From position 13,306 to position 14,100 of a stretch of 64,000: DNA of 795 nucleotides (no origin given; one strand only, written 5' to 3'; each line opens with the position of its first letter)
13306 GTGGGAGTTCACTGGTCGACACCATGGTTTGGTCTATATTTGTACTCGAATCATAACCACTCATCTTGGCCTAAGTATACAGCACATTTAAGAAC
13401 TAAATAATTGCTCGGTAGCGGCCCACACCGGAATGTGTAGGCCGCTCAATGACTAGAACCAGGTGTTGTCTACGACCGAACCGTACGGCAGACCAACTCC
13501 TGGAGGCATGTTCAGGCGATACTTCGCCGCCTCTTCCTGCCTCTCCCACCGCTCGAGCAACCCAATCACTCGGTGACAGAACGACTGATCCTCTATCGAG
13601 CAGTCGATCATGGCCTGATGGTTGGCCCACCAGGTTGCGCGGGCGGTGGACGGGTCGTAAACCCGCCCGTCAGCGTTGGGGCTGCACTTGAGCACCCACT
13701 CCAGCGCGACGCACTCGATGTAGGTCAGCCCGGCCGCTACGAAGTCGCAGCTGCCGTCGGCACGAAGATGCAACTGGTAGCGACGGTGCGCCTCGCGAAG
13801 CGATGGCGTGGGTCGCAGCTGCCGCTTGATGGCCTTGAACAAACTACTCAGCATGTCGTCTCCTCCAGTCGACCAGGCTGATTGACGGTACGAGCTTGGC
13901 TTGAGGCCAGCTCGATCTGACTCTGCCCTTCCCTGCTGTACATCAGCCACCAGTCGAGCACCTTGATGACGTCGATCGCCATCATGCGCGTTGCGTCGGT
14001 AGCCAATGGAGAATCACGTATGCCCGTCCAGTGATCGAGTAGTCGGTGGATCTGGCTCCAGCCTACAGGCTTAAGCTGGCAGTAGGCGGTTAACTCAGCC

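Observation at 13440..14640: Tandem triplication of a small (about 125-135 aa) uncharacterised protein family in a GC-rich segment between recJ and a small wHTH regulator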

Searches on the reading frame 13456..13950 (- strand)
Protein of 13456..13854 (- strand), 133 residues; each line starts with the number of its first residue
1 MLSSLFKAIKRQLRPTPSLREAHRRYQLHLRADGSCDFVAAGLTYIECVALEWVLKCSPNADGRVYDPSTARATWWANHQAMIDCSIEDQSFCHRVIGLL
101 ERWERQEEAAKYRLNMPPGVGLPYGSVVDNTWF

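Call 8: search_protein_families(library=pfam, proteins=[window:13456-13854:-, window:13456-13950:-], max_evalue=1)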
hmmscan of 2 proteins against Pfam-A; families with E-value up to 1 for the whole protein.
window:13456-13854:- (133 aa): 0 families

window:13456-13950:- (165 aa): 0 families

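Call 9: list_cluster_members(proteins=[window:13456-13854:-, window:13456-13950:-, window:13851-14231:-, window:14250-14621:-, window:14738-15016:-, window:11687-13369:-])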
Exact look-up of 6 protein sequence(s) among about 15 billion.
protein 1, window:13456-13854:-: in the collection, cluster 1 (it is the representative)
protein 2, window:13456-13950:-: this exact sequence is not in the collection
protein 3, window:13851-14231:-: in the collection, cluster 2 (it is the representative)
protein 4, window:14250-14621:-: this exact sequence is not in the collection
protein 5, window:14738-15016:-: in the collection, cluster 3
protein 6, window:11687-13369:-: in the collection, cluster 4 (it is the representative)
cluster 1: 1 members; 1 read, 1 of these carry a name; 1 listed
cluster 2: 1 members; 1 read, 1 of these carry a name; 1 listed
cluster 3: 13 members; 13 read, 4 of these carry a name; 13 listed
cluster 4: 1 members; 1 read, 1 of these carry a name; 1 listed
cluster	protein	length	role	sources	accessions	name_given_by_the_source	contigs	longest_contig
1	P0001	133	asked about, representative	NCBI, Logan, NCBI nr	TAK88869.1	hypothetical protein EPO04_02005 [Patescibacteria group bacterium] | MAG: hypothetical protein EPO04_02005 [Patescibacteria group bacterium]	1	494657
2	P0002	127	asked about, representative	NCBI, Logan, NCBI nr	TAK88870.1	hypothetical protein EPO04_02010 [Patescibacteria group bacterium] | MAG: hypothetical protein EPO04_02010 [Patescibacteria group bacterium]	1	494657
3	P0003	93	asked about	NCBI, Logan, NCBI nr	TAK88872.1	ArsR family transcriptional regulator [Patescibacteria group bacterium] | MAG: ArsR family transcriptional regulator [Patescibacteria group bacterium]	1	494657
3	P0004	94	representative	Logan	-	-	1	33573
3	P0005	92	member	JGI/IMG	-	DNA-binding transcriptional regulator YhcF (GntR family)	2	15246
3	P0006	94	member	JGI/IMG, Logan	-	DNA-binding transcriptional regulator YhcF (GntR family)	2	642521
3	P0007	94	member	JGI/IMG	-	DNA-binding MarR family transcriptional regulator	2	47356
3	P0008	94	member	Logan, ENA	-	-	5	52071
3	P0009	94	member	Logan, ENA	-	-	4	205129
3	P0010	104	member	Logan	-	-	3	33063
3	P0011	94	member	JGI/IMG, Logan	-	-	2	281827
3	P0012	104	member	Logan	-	-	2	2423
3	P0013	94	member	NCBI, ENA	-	-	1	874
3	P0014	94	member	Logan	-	-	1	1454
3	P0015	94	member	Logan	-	-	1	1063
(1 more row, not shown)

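Call 27: find_homologous_proteins(query=A2, max_evalue=0.01)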
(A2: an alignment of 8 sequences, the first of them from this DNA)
Query A2 (8 sequences) (133 aa, profile of the alignment): 9 proteins with E <= 0.01 among 1272 candidates.
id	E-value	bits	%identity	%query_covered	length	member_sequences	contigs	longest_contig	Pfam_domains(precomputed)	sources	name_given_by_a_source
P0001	5.7e-28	115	100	100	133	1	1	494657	-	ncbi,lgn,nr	ncbi:hypothetical protein EPO04_02005 [Patescibacteria group bacterium]|nr:MAG: hypothetical protein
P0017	7.1e-27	112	45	8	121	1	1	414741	-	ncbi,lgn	-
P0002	1.6e-24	104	30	17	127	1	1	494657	-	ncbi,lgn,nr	ncbi:hypothetical protein EPO04_02010 [Patescibacteria group bacterium]|nr:MAG: hypothetical protein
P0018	4.1e-24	103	72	98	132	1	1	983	-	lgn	-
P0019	1.1e-22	98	55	8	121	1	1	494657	-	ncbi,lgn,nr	ncbi:hypothetical protein EPO04_02015 [Patescibacteria group bacterium]|nr:MAG: hypothetical protein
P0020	1.1e-20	92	66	96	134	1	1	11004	-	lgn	-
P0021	1.4e-13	69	64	97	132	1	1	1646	-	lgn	-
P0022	1.4e-13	69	56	98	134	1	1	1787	-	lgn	-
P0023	1.6e-12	65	57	98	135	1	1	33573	-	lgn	-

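Call 29: find_encoding_contigs(protein=P0023, flank=6000, max_places=3)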
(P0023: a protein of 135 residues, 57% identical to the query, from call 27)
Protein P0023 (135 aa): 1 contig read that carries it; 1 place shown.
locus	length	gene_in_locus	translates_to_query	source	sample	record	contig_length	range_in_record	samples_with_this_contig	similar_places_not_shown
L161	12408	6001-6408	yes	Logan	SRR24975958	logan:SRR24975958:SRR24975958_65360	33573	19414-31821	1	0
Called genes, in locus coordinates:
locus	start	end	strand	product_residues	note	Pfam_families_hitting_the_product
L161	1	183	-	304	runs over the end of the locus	PF00551:Formyl_trans_N, PF02911:Formyl_trans_C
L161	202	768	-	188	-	PF01327:Pep_deformylase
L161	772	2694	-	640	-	PF17764:PriA_3primeBD, PF04851:ResIII, PF13872:AAA_34 (faint), PF00270:DEAD, PF00271:Helicase_C (weak), PF18074:PriA_C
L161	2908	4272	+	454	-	PF21760:SecD_1st, PF22599:SecDF_P1_head, PF03176:MMPL, PF02355:SecD_SecF_C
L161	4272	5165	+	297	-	PF07549:Sec_GG (weak), PF02355:SecD_SecF_C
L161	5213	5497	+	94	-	-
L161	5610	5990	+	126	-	-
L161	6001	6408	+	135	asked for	-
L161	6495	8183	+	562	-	PF01368:DHH, PF02272:DHHA1, PF17768:RecJ_OB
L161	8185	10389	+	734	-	PF13328:HD_4, PF01966:HD, PF04607:RelA_SpoT, PF02824:TGS, PF19296:RelA_AH, PF28438:RelA_RIS, PF01842:ACT (weak), PF13291:ACT_4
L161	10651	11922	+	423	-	PF13393:tRNA-synt_His, PF00587:tRNA-synt_2b, PF03129:HGTP_anticodon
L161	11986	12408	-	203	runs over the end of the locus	PF06737:Transglycosylas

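Call 30: find_encoding_contigs(protein=P0020, flank=6000, max_places=3)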
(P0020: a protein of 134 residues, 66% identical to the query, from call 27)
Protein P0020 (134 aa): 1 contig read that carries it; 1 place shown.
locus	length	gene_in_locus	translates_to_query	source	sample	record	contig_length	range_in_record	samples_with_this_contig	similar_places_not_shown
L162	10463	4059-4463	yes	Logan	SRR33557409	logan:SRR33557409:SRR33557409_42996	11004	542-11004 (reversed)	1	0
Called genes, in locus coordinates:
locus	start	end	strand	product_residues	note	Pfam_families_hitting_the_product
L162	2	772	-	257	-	?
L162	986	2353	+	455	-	PF21760:SecD_1st, PF22599:SecDF_P1_head, PF03176:MMPL, PF02355:SecD_SecF_C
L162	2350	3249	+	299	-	PF07549:Sec_GG (weak), PF02355:SecD_SecF_C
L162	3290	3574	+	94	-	-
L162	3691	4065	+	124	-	-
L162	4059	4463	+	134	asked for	-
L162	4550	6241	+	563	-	PF01368:DHH, PF02272:DHHA1, PF17768:RecJ_OB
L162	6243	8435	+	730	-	PF01966:HD, PF13328:HD_4, PF04607:RelA_SpoT, PF02824:TGS, PF19296:RelA_AH, PF28438:RelA_RIS, PF13291:ACT_4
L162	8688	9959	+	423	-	PF13393:tRNA-synt_His, PF00587:tRNA-synt_2b, PF03129:HGTP_anticodon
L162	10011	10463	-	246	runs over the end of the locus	PF06737:Transglycosylas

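Call 33: find_encoding_contigs(protein=P0018, flank=3000, max_places=3)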
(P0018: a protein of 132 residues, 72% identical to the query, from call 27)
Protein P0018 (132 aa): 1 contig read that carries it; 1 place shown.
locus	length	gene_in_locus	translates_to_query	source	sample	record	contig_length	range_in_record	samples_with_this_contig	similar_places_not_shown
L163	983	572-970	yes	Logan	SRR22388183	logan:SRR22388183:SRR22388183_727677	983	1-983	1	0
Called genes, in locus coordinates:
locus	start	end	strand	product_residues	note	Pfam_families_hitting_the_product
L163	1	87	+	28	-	?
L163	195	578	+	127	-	-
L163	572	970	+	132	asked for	-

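Call 34: find_encoding_contigs(protein=P0021, flank=3000, max_places=3)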
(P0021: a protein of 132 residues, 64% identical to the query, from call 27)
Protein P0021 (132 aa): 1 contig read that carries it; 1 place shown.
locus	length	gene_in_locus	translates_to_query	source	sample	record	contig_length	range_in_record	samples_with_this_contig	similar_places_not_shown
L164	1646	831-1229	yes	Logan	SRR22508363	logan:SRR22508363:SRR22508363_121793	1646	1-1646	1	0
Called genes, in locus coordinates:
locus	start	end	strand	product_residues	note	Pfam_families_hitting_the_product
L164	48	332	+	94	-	-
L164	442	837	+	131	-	-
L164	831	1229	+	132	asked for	-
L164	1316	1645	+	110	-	?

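Call 35: find_encoding_contigs(protein=P0022, flank=3000, max_places=3)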
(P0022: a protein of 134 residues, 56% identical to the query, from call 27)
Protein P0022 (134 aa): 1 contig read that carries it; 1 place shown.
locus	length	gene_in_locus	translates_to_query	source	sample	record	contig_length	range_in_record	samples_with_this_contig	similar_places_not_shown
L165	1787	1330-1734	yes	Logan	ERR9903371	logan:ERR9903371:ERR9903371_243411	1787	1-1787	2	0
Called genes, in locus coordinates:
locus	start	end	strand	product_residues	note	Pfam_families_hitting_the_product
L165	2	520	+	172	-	?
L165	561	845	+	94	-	-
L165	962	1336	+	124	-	-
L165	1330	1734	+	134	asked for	-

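Call 45: predict_structure(alignment_id=A4)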
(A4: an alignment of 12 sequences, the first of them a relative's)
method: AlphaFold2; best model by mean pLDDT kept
length: 133 residues; sequences in the alignment: 12
mean_pLDDT: 78.8   pTM: 0.68
mean pLDDT of the five models: 78.8, 78.1, 77.3, 75.3, 72.5
residues with pLDDT >= 90: 33; 70-90: 67; 50-70: 26; < 50: 7
segments of 3 or more residues with pLDDT < 50: 125-127, 129-132
pLDDT, mean of each block of 10 residues (from residue 1): 60 79 89 83 90 87 81 86 79 91 89 70 49 46
secondary structure, 60 per line:
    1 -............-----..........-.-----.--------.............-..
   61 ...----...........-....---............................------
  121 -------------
elements in order: H2-13 H19-28 H45-57 H59-63 H68-78 H80-83 H87-114

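Call 47: search_protein_representatives(alignment_id=A4)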
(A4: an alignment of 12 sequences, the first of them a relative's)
Query: 12 sequences, 132 profile positions. Proteins with E-value up to 0.001 (for the whole library): 8; up to 1e-10: 8; up to 1e-30: 1. The best 8 are listed.
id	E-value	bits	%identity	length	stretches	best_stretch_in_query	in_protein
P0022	1.8e-40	154.5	-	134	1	2-132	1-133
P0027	7.3e-27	110.5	-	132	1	3-128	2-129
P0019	1.2e-22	96.9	-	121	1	2-132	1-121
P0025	9.4e-20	87.5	-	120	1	1-122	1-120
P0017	4.8e-18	82.0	-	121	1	2-131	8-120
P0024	8.4e-15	71.5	-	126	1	3-129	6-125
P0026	1.0e-11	61.6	-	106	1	8-102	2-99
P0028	5.7e-11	59.1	-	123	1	6-113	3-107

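Call 51: search_solved_structures(query=A4, max_evalue=10)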
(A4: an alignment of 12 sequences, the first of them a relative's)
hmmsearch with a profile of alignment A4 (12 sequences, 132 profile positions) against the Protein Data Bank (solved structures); distinct sequences matched with E-value up to 10: 5.
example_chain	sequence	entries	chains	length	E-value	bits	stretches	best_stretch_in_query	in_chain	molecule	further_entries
7yui_B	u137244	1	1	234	0.085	16.4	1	21-49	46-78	RanBP-type and C3HC4-type zinc finger-containing protein 1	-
8qj3_A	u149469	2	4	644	0.8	13.3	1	33-87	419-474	Ammonium transporter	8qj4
8qpf_A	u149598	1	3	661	0.82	13.2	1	33-87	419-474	Ammonium transporter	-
4u13_A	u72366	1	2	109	0.97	13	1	82-113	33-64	putative polyketide cyclase SMa1630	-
8eaz_A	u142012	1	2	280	1.2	12.7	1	20-49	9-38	RanBP-type and C3HC4-type zinc finger-containing protein 1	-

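Call 52: search_protein_families(library=phrogs, alignment_id=A4, max_evalue=1)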
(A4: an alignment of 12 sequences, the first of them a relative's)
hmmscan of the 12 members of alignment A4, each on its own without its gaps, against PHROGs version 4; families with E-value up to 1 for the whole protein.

A. member 1, P0001 (133 aa): 1 family
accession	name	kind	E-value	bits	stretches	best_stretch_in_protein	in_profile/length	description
phrog_35187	-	unknown function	0.24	11.7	1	38-82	83-118/293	-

B. families by the number of members that match (of 12 scanned): 8 families
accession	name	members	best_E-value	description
phrog_6464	-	1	0.039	-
phrog_12895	-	1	0.15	-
phrog_8421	-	1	0.2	-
phrog_8371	-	1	0.21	-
phrog_1981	-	1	0.22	-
phrog_35187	-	1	0.24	-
phrog_2931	-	1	0.24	-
phrog_10834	-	1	0.38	-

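Call 53: search_protein_families(library=padloc, alignment_id=A4, max_evalue=1)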
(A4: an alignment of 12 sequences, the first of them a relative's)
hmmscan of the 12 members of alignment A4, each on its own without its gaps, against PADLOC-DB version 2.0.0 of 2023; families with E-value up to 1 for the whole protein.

A. member 1, P0001 (133 aa): 0 families

B. families by the number of members that match (of 12 scanned): 0 families

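Call 54: search_protein_families(library=ncbifam, alignment_id=A4, max_evalue=1)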
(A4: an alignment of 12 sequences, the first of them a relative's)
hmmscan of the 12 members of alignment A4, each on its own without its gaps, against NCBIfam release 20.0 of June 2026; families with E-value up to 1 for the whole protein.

A. member 1, P0001 (133 aa): 0 families

B. families by the number of members that match (of 12 scanned): 3 families
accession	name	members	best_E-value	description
TIGR03338.1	phnR_burk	1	0.013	phosphonate utilization associated transcriptional regulator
NF033575.1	blaRHO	1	0.02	RHO family class C beta-lactamase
NF001659.0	PRK00430.1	1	0.21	DNA-binding transcriptional regulator Fis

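Call 62: predict_structure(alignment_id=A5)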
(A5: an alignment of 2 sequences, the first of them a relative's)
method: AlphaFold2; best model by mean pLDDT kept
length: 127 residues; sequences in the alignment: 2
mean_pLDDT: 69.6   pTM: 0.62
mean pLDDT of the five models: 69.6, 67.2, 64.9, 53.4, 52.2
residues with pLDDT >= 90: 22; 70-90: 57; 50-70: 7; < 50: 41
segments of 3 or more residues with pLDDT < 50: 1-14, 101-127
pLDDT, mean of each block of 10 residues (from residue 1): 42 59 82 78 85 81 91 94 90 74 42 41 35
secondary structure, 60 per line:
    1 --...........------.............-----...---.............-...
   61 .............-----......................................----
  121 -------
elements in order: H3-13 H20-32 H44-56 H58-73 H79-116

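Call 70: fold_search(model_id=the predicted structure, library=viral)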
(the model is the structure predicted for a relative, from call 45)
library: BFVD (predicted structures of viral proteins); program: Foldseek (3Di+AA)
matches with E <= 10: 153; with E <= 0.001: 0
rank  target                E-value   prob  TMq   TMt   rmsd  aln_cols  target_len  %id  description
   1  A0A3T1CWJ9            7.3e-01  0.14  0.28  0.22  15.4       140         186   11  Histone H2B [Acanthamoeba castellanii medusavirus J1]
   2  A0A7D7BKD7            8.7e-01  0.25  0.32  0.28  14.8       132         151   12  Polyprotein (Fragment) [Pacific black duck megrivirus]
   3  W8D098                1.0e+00  0.12  0.27  0.08  11.1       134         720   15  Uncharacterized protein [Erwinia phage PhiEaH1]
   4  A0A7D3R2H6            1.3e+00  0.14  0.27  0.29  12.2       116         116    9  Uncharacterized protein [Fadolivirus FV1/VV64]
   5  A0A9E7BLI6            1.4e+00  0.06  0.19  0.17  15.2       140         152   20  (no name in the UniProt tables at hand)
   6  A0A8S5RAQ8            1.6e+00  0.06  0.21  0.17  11.1       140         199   14  Uncharacterized protein [virus sp. ct9pU4]
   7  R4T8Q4                1.7e+00  0.08  0.24  0.21  14.1       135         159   11  Uncharacterized protein [Haloarcula hispanica tailed virus 1]
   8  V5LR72                1.8e+00  0.13  0.30  0.26  11.7       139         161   10  (no name in the UniProt tables at hand)
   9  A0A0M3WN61            1.8e+00  0.07  0.22  0.07  18.4       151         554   11  Pp78/83, Orf1629 [Perigonia lusca single nucleopolyhedrovirus]
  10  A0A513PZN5            2.2e+00  0.16  0.33  0.13  13.9        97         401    9  Structural protein (Fragment) [Porcine parvovirus 2]
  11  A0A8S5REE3            2.2e+00  0.05  0.20  0.04  16.9       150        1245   14  Uncharacterized protein [virus sp. ctyMK1]
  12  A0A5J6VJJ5            2.2e+00  0.04  0.18  0.14  14.0       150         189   10  Minor capsid protein P8 central region domain-containing protein [Megaviridae environmental sample]
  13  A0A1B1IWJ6            2.5e+00  0.06  0.22  0.19  13.8       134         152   14  (no name in the UniProt tables at hand)
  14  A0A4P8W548            2.7e+00  0.20  0.32  0.28   5.5        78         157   18  (no name in the UniProt tables at hand)
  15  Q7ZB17                2.7e+00  0.07  0.22  0.26   9.8        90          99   14  Protein Vpr [Simian immunodeficiency virus]
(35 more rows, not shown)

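Call 77: search_dna_similar(query=window:13456-13854:-, collection=phages, mode=protein, max_evalue=1, max_rows=5)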
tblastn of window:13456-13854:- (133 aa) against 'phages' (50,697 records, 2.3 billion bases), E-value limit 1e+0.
No match.

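Call 79: search_dna_similar(query=window:13456-13854:-, collection=plasmids, mode=protein, max_evalue=1, max_rows=5)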
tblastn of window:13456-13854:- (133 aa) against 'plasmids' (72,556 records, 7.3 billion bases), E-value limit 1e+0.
Records with a match: 2; places in all: 2; records where one place covers at least 80% of the query: 0.
Best place of each record, by identity: <60% 2.
By first word of the organism name: Caballeronia 1; Rhizobium 1.
By predicted mobility (MOB-suite, as given by PLSDB): non-mobilizable 2.
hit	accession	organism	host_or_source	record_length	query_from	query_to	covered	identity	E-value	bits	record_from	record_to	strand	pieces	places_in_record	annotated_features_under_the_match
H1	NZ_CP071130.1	Caballeronia sp. M1242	Homo sapiens,ETA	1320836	1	90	68%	29.7%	2e-1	38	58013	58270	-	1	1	none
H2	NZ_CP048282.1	Rhizobium leguminosarum bv. viciae 248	Fava bean,whole organism,nodules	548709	16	85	53%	35.7%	4e-1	37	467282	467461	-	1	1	PDR/VanB family oxidoreductase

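Call 81: find_related_loci(query=P0001, collection=viral_contigs, flank=3000)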
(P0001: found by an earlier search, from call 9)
Query P0001 (133 aa) in viral_contigs; peptide patterns used: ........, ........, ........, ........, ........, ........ (x = any residue, [..] = any of these).
11 stretches matched a pattern, but none encodes a relative of the query by tblastn (E <= 1e-3).

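Call 88: search_protein_families(library=pfam, alignment_id=A4, max_evalue=10)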
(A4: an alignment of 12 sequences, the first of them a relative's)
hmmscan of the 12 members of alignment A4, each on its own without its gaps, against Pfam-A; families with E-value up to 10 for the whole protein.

A. member 1, P0001 (133 aa): 0 families

B. families by the number of members that match (of 12 scanned): 7 families
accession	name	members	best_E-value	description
PF10275.15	Peptidase_C65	2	0.22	Peptidase C65 Otubain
PF21348.3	RGL11_C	1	0.0016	Rhamnogalacturonan lyase family 11, C-terminal domain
PF25082.1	GIPC1_GH2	1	0.087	GIPC1-3 GH2 domain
PF05399.16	EVI2A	1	0.17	Ectropic viral integration site 2A protein (EVI2A)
PF18714.6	PI-TkoII_IV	1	0.2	DNA polymerase II intein Domain IV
PF04997.17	RNA_pol_Rpb1_1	1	0.22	RNA polymerase Rpb1, domain 1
PF07872.17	DUF1659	1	0.23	Protein of unknown function (DUF1659)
